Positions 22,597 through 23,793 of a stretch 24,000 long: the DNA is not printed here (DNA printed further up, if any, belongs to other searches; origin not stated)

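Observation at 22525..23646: wHTH protein whose C-terminal half looks like an isolated TiaS kinase (TCKD) domain, in an operon with ACT-hom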

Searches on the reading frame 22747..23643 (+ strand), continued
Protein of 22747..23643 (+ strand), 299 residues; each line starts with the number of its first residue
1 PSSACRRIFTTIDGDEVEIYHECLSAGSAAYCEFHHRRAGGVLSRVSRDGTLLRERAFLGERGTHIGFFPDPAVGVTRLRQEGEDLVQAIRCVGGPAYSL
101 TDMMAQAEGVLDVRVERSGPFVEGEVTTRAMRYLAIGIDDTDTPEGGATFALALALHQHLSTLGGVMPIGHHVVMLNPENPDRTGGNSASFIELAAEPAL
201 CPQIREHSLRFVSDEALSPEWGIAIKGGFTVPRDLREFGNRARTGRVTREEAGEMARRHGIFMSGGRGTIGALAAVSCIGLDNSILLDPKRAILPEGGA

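Call 74: find_encoding_contigs(protein=P0453, flank=6000, max_places=1)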
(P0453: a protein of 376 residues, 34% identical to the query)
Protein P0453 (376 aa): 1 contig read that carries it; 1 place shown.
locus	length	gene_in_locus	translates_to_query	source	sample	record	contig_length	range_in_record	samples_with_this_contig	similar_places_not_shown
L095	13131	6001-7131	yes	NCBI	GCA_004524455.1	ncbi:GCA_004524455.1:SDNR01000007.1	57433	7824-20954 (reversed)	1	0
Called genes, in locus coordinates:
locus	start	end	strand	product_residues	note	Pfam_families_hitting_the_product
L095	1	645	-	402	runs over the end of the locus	PF00155:Aminotran_1_2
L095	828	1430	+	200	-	PF07155:ECF-ribofla_trS, PF12822:ECF_trnsprt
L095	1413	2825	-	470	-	PF00291:PALP, PF03551:PadR (weak)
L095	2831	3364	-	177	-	-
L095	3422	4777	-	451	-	PF01029:NusB, PF22458:RsmF-B_ferredox (weak), PF01189:Methyltr_RsmB-F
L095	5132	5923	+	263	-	PF01784:DUF34_NIF3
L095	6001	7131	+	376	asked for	PF01978:TrmB (faint), PF22641:TiaS_TCKD (weak)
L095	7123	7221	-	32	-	PF24460:DUF7575 (faint), PF13240:Zn_Ribbon_1 (weak), PF13248:Zn_ribbon_3 (weak)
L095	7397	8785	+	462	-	PF02881:SRP54_N, PF00448:SRP54, PF20720:nSTAND3 (faint), PF02978:SRP_SPB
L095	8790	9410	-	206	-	PF04013:Methyltrn_RNA_2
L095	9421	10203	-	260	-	PF21248:SoFic-like_C (faint)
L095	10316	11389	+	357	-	PF07318:DUF1464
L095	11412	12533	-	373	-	-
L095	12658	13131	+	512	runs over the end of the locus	PF20123:DUF6513, PF00809:Pterin_bind, PF14251:PterinBD-DUF4346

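Call 84: list_cluster_members(proteins=[P0207, P0212, P0217, P0219, P0221, P0224, P0226, P0248, P0254, P0259])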
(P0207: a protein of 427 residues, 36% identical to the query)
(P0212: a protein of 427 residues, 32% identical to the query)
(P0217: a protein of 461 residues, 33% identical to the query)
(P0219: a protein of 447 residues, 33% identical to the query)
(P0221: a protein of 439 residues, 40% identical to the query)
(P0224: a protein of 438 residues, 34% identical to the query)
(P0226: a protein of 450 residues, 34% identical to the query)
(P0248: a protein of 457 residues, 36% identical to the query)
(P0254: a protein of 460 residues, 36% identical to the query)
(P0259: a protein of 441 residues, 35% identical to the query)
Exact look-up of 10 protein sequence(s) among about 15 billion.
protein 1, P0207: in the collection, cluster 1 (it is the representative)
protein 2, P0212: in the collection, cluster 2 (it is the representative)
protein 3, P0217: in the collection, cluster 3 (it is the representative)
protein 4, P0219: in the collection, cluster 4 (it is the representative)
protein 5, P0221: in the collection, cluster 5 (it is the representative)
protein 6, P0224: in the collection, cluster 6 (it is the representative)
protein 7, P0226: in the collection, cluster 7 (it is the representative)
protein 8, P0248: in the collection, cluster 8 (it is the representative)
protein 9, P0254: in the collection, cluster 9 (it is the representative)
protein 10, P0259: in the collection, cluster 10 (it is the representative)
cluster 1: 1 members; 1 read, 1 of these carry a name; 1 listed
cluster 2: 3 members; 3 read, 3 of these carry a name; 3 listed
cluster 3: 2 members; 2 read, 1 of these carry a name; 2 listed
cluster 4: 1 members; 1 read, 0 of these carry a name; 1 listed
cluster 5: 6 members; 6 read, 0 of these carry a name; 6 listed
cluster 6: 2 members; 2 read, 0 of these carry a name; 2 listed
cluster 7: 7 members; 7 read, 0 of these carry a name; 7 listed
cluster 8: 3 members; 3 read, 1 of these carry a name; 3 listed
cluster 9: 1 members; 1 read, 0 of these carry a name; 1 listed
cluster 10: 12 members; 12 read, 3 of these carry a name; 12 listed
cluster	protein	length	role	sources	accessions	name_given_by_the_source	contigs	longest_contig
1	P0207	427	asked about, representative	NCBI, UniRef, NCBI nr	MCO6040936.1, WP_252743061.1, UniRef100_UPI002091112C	tRNA(Ile2) 2-agmatinylcytidine synthetase TiaS [Thermococcus alcaliphilus] | tRNA(Ile2) 2-agmatinylcytidine synthetase TiaS n=1 Tax=Thermococcus alcaliphilus ...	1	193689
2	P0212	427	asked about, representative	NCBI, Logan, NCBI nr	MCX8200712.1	MAG: tRNA(Ile)(2)-agmatinylcytidine synthase [Candidatus Caldarchaeum sp.] | tRNA(Ile)(2)-agmatinylcytidine synthase [Candidatus Caldarchaeum sp.]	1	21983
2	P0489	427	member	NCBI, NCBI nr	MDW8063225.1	MAG: tRNA(Ile)(2)-agmatinylcytidine synthase [Candidatus Caldarchaeum sp.] | tRNA(Ile)(2)-agmatinylcytidine synthase [Candidatus Caldarchaeum sp.]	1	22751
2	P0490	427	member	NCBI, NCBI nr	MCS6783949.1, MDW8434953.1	MAG: tRNA(Ile)(2)-agmatinylcytidine synthase [Candidatus Caldarchaeum sp.] | tRNA(Ile)(2)-agmatinylcytidine synthase [Candidatus Caldarchaeum sp.]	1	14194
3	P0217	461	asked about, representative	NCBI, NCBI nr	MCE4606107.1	MAG: tRNA(Ile)(2)-agmatinylcytidine synthase [Desulfurococcales archaeon] | tRNA(Ile)(2)-agmatinylcytidine synthase [Desulfurococcales archaeon]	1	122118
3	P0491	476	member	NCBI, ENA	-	-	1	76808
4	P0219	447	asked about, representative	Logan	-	-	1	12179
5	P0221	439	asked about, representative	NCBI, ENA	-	-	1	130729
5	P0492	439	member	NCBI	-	-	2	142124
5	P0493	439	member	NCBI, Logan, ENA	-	-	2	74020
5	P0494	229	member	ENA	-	-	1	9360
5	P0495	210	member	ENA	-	-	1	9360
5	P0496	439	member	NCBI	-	-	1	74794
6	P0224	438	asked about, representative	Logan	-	-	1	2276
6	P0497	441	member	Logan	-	-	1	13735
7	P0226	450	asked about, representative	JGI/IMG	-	-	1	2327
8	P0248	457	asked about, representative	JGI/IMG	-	-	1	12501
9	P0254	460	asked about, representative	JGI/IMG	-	-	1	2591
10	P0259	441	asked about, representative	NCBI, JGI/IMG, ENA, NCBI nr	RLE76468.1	MAG: hypothetical protein DRJ44_04030 [Thermoprotei archaeon]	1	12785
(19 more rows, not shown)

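Call 86: find_encoding_contigs(protein=P0123, flank=5000, max_places=1)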
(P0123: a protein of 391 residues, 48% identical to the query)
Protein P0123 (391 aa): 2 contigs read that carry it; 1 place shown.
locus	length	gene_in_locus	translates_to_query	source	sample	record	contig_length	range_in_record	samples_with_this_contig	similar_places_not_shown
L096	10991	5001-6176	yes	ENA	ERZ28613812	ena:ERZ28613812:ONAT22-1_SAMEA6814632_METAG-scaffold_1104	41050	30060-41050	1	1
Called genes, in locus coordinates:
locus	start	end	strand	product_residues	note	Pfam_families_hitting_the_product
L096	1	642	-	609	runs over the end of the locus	PF00270:DEAD, PF04851:ResIII, PF00271:Helicase_C, PF25399:DeaD_dimer, PF03880:DbpA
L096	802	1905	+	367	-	PF04015:DUF362, PF12797:Fer4_2 (faint), PF13183:Fer4_8 (faint), PF12800:Fer4_4 (faint), PF12838:Fer4_7, PF13237:Fer4_10 (weak), PF14697:Fer4_21 (weak), PF00037:Fer4 (weak), +2 more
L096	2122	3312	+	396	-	PF01940:DUF92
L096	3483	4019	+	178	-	PF26798:ACT_10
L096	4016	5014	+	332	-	PF03447:NAD_binding_3, PF00742:Homoserine_dh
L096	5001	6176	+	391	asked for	-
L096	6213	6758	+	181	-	PF00254:FKBP_C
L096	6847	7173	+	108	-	-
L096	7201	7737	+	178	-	-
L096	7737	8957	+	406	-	PF13421:Band_7_1, PF01145:Band_7 (weak), PF12773:DZR, PF13240:Zn_Ribbon_1 (weak), PF12773:DZR, PF13240:Zn_Ribbon_1, PF13248:Zn_ribbon_3 (weak), PF13240:Zn_Ribbon_1 (weak), +6 more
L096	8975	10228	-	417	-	PF03600:CitMHS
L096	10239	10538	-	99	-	-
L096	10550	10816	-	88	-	PF01918:Alba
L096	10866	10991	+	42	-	?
